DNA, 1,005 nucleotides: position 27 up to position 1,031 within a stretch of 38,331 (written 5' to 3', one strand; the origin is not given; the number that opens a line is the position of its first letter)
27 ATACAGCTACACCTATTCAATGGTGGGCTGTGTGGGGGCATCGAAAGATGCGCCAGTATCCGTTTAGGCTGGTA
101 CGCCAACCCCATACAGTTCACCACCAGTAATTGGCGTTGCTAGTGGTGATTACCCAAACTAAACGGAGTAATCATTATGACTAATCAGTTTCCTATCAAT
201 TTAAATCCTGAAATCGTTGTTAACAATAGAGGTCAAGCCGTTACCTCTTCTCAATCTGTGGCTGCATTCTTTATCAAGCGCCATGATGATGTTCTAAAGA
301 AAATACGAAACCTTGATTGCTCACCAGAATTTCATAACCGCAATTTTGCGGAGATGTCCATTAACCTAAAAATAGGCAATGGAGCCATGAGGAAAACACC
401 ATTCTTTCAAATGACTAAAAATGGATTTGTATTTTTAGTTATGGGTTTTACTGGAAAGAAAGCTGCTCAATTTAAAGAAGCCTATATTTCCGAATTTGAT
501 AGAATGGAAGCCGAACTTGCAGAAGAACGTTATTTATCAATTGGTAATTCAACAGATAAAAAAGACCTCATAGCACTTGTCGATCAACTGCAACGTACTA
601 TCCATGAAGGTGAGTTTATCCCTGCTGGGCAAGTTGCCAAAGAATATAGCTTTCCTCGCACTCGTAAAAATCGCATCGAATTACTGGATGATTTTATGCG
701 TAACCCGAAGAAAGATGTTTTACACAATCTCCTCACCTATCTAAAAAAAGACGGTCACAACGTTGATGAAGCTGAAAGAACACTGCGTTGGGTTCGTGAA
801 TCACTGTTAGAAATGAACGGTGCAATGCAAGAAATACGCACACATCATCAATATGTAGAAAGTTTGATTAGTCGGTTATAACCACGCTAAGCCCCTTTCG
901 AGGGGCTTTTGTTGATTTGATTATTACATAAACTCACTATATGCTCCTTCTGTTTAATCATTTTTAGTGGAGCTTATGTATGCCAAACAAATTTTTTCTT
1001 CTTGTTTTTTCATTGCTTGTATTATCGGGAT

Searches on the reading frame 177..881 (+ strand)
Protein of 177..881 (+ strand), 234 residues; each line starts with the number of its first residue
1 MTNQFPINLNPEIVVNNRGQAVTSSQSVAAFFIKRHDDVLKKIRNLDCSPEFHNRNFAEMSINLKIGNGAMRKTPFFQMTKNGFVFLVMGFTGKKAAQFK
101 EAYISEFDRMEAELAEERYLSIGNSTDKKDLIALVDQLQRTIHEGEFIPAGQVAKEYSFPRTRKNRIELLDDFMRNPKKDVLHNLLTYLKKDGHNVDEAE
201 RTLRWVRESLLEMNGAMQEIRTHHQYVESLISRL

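Call 5: search_protein_families(library=pfam, proteins=[window:177-881:+], max_evalue=0.01)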
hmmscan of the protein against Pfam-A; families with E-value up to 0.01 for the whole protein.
window:177-881:+ (234 aa): 2 families
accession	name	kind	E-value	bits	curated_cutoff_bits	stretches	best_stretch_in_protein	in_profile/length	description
PF09669.15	Phage_pRha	-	2.8e-25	89.1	29.9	1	23-111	1-90/91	Phage regulatory protein Rha (Phage_pRha)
PF12977.12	DUF3861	-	0.0079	16.8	27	0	23-79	17-76/90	Domain of Unknown Function with PDB structure (DUF3861)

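Call 6: search_protein_families(library=phrogs, proteins=[window:177-881:+], max_evalue=0.001)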
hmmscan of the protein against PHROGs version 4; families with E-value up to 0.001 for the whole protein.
window:177-881:+ (234 aa): 13 families
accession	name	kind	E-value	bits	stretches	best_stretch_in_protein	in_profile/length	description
phrog_995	-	transcription regulation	1.4e-47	163.6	1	6-122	105-216/307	transcriptional regulator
phrog_821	-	transcription regulation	4.5e-42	145.7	1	6-121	148-258/324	transcriptional regulator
phrog_518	-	transcription regulation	3e-40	139.5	1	7-117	8-114/268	Rha-like transcriptional regulator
phrog_18886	-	unknown function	1.1e-36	127.6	1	12-118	8-114/269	-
phrog_373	-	transcription regulation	1.3e-24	88.2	1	7-117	82-195/373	anti-repressor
phrog_2657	-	transcription regulation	2.1e-23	83.9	1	12-124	12-128/243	transcriptional regulator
phrog_63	-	transcription regulation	1.3e-13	52.1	1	6-135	116-238/431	anti-repressor Ant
phrog_15204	-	transcription regulation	1.2e-12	48.4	1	12-59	26-73/79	anti-repressor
phrog_10324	-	transcription regulation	4.1e-09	37.6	1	24-175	7-151/205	anti-repressor Ant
phrog_20738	-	transcription regulation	6.3e-08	34.4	1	80-115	2-37/103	anti-repressor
phrog_17716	-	unknown function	7.5e-08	34.2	1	89-117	1-29/101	-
phrog_450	-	unknown function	4.9e-06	27.5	1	155-229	5-81/88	-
phrog_15539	-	unknown function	8.8e-05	23.1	1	182-228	3-49/55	-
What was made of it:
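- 177..881 (+): Rha-domain protein, 234 aa, with a weakly Ant-like C-terminus. It is the last gene of the isrK-C4 cassette. PF09669 E 2.8e-25 (call 5). phrog_450 on residues 155-229, E 4.9e-6 (call 6).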

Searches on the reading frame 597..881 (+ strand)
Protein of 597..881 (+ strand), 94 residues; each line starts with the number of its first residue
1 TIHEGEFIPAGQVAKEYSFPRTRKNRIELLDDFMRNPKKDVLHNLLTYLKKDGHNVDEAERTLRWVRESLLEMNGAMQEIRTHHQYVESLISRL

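Call 88: search_solved_structures(query=window:597-881:+, max_evalue=10, show_alignments=1)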
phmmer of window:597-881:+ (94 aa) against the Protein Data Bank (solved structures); distinct sequences matched with E-value up to 10: 3.
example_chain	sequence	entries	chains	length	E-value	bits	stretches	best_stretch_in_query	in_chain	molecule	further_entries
8gug_B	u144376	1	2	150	0.24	14.8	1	24-76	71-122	DUF2384 domain-containing protein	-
4wsb_B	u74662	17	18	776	0.79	13.2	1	36-86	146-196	RNA-directed RNA polymerase catalytic subunit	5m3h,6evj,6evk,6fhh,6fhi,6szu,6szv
8fbj_A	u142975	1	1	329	2.9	11.3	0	49-80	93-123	KWOCA_60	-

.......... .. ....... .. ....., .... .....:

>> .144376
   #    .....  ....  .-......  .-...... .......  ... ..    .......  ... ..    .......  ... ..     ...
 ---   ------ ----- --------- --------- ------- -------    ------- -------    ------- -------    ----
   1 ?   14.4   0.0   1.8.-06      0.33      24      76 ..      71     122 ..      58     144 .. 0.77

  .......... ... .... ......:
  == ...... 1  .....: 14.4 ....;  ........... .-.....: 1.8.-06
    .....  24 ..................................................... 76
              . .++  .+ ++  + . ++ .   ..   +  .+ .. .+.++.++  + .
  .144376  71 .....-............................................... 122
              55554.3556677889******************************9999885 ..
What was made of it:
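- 177..881 (+): No PDB hit to Ant (call 88).
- Tried and rejected: Not supported by the PDB search (call 88).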
